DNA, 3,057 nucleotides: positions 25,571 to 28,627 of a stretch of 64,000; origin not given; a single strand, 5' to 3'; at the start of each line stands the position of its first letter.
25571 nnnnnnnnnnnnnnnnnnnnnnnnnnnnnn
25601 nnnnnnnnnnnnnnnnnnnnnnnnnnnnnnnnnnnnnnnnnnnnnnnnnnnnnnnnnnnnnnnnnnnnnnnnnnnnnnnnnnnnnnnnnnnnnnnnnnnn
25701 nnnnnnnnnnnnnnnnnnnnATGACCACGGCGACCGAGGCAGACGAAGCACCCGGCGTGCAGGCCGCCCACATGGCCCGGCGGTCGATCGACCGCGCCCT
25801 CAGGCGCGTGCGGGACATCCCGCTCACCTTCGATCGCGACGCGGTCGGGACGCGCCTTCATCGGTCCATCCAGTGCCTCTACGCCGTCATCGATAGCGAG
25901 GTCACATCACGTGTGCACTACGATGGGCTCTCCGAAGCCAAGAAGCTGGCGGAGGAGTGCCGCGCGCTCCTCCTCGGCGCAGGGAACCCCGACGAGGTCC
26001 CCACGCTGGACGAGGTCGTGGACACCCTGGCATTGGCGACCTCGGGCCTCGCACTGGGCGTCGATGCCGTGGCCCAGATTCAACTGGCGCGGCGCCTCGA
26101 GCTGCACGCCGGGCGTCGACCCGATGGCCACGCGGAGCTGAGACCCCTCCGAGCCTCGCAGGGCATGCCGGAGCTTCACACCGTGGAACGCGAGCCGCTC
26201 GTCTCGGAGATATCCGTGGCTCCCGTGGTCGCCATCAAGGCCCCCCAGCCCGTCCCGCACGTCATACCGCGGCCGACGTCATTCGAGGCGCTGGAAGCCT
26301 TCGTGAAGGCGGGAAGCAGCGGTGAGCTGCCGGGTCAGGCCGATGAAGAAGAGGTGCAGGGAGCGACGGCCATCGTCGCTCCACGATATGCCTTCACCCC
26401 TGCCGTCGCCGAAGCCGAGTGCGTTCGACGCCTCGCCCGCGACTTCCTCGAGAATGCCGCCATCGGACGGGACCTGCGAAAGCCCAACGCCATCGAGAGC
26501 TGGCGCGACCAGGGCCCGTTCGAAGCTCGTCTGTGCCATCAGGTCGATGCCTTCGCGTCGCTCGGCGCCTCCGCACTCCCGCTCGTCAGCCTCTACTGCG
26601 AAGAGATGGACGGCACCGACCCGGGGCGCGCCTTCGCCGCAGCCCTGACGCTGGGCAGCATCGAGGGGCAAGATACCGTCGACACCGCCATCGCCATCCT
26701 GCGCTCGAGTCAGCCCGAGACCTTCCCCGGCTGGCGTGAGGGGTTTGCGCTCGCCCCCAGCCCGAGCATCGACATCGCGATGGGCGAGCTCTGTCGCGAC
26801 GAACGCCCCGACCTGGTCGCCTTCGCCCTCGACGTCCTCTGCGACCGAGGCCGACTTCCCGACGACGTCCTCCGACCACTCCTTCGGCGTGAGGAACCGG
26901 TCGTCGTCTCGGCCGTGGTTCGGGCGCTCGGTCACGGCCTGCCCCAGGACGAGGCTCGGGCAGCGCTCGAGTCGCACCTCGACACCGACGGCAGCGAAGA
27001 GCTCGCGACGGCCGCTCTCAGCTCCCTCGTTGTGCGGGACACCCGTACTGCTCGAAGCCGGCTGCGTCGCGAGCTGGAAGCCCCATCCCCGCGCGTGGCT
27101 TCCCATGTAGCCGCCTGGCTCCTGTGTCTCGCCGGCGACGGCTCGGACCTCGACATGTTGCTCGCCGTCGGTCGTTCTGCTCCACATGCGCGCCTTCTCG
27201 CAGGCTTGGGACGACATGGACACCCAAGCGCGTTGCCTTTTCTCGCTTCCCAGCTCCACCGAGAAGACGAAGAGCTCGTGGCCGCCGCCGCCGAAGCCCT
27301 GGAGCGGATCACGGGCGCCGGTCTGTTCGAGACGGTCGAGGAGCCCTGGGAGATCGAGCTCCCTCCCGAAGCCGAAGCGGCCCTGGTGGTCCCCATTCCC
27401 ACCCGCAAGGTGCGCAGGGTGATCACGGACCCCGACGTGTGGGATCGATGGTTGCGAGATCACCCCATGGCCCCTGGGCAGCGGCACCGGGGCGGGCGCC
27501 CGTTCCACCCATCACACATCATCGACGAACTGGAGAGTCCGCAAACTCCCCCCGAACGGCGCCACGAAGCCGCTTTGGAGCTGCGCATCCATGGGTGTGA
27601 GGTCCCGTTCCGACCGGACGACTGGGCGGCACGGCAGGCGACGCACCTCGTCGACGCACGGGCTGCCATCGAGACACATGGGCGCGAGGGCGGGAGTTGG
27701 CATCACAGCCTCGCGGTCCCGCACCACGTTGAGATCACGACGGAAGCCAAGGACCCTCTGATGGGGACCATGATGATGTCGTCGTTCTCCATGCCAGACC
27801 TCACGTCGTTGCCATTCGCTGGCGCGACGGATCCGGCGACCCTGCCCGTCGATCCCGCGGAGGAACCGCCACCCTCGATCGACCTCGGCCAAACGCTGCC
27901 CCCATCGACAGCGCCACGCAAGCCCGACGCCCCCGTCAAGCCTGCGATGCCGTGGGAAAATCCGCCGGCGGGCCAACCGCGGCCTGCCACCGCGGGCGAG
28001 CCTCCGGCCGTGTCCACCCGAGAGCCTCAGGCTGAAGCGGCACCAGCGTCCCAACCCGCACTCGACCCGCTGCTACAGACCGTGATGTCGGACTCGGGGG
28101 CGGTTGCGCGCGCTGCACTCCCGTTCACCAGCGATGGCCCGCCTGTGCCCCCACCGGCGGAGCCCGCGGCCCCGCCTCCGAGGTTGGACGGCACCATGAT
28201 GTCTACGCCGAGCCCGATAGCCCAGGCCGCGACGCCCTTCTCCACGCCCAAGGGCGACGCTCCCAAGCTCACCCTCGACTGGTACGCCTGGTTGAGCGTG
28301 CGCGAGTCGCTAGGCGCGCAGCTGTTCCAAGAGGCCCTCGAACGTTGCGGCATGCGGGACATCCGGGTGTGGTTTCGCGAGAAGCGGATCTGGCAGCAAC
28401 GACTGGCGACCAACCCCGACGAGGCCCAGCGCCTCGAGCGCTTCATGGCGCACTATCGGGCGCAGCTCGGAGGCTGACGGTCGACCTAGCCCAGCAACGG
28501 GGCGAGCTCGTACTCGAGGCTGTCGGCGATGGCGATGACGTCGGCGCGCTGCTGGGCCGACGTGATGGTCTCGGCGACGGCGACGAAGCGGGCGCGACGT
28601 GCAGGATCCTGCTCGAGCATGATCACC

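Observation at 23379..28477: Divergent five-gene operon of uncharacterised proteins paired head-to-head with the vgrG triplet, a candidate undescribed accessory system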

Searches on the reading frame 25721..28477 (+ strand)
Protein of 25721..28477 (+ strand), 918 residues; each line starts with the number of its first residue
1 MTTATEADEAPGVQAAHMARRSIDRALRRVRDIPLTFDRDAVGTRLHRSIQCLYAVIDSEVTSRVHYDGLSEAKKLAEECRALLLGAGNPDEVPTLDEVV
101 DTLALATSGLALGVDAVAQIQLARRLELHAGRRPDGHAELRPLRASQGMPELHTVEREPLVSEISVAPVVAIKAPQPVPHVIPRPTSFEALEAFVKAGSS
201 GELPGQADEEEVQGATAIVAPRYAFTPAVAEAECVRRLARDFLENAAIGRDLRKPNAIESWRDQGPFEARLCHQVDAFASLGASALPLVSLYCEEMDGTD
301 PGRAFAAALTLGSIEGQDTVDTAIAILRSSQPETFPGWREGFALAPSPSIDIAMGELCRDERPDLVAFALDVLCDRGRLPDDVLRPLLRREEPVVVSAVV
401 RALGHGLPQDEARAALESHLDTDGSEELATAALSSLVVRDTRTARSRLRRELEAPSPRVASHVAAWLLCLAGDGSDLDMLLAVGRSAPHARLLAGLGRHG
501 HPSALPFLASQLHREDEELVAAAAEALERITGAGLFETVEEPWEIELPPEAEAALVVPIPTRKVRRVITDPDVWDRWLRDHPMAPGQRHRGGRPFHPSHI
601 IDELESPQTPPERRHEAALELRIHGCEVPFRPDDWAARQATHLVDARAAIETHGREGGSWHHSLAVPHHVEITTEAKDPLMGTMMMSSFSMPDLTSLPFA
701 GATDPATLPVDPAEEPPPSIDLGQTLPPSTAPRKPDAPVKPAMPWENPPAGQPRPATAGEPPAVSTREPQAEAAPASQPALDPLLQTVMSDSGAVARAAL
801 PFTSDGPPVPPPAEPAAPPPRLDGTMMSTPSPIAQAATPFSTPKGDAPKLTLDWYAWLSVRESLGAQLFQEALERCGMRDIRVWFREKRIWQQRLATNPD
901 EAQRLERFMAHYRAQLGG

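Call 4: search_protein_families(library=pfam, proteins=[window:25721-28477:+], max_evalue=0.1)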
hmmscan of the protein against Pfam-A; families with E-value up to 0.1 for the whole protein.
window:25721-28477:+ (918 aa): 1 family
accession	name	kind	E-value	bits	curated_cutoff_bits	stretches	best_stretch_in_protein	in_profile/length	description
PF13646.12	HEAT_2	-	1.1e-11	45.3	27.7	2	357-436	7-87/88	HEAT repeats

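Call 5: search_protein_families(library=ncbifam, proteins=[window:25721-28477:+], max_evalue=0.1)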
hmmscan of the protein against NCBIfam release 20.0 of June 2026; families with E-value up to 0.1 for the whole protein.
window:25721-28477:+ (918 aa): 1 family
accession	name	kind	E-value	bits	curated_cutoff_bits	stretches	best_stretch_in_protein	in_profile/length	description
TIGR02270.1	TIGR02270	subfamily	1e-18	67.6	206.8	1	266-625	36-392/410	TIGR02270 family protein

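Call 114: find_homologous_proteins(query=window:25721-28477:+, max_evalue=0.00001)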
Query window:25721-28477:+ (918 aa): 22 proteins with E <= 0.00001 among 8000 candidates.
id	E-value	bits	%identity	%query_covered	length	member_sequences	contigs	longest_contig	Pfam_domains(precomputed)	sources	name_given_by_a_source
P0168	0.0e+0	2045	100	100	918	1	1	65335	PF13646.13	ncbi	-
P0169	3.2e-174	600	50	71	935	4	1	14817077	-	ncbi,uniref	ncbi:hypothetical protein [Sorangium sp. So ce1389]|uniref:hypothetical protein n=1 Tax=Sorangium sp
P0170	1.8e-170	588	50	71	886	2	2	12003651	-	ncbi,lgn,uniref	ncbi:hypothetical protein [Sorangium sp. So ce590]|uniref:hypothetical protein n=1 Tax=unclassified 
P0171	1.6e-169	584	49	71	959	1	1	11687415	PF13646.13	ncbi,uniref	ncbi:hypothetical protein WMF18_27350 [Sorangium sp. So ce315]|uniref:hypothetical protein n=1 Tax=S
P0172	4.7e-168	580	51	71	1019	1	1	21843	-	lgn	-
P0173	9.3e-167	575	50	73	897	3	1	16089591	PF13646.13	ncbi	ncbi:HEAT repeat domain-containing protein [Sorangium sp. So ce216]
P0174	2.4e-166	574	34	8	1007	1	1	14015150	PF13646.13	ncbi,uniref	ncbi:hypothetical protein [Sorangium sp. So ce131]|uniref:hypothetical protein n=1 Tax=Sorangium sp.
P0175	9.8e-166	572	50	71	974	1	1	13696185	PF13646.13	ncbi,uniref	ncbi:hypothetical protein WMF45_32235 [Sorangium sp. So ce448]|uniref:hypothetical protein n=1 Tax=S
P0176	4.4e-165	570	41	99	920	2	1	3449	PF13646.13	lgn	-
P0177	1.0e-164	568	48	71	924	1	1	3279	PF13646.13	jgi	jgi:hypothetical protein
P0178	6.3e-164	566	50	71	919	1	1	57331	PF13646.13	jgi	jgi:hypothetical protein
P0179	6.9e-164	566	49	71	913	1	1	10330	PF13646.13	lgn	-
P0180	7.5e-162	559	41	98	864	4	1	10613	PF13646.13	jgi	jgi:hypothetical protein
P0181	2.8e-161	557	48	71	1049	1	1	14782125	PF13646.13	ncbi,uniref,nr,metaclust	ncbi:hypothetical protein [Sorangium cellulosum]|uniref:hypothetical protein n=1 Tax=Sorangium cellu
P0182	2.4e-159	551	46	75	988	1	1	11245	PF13646.13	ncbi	-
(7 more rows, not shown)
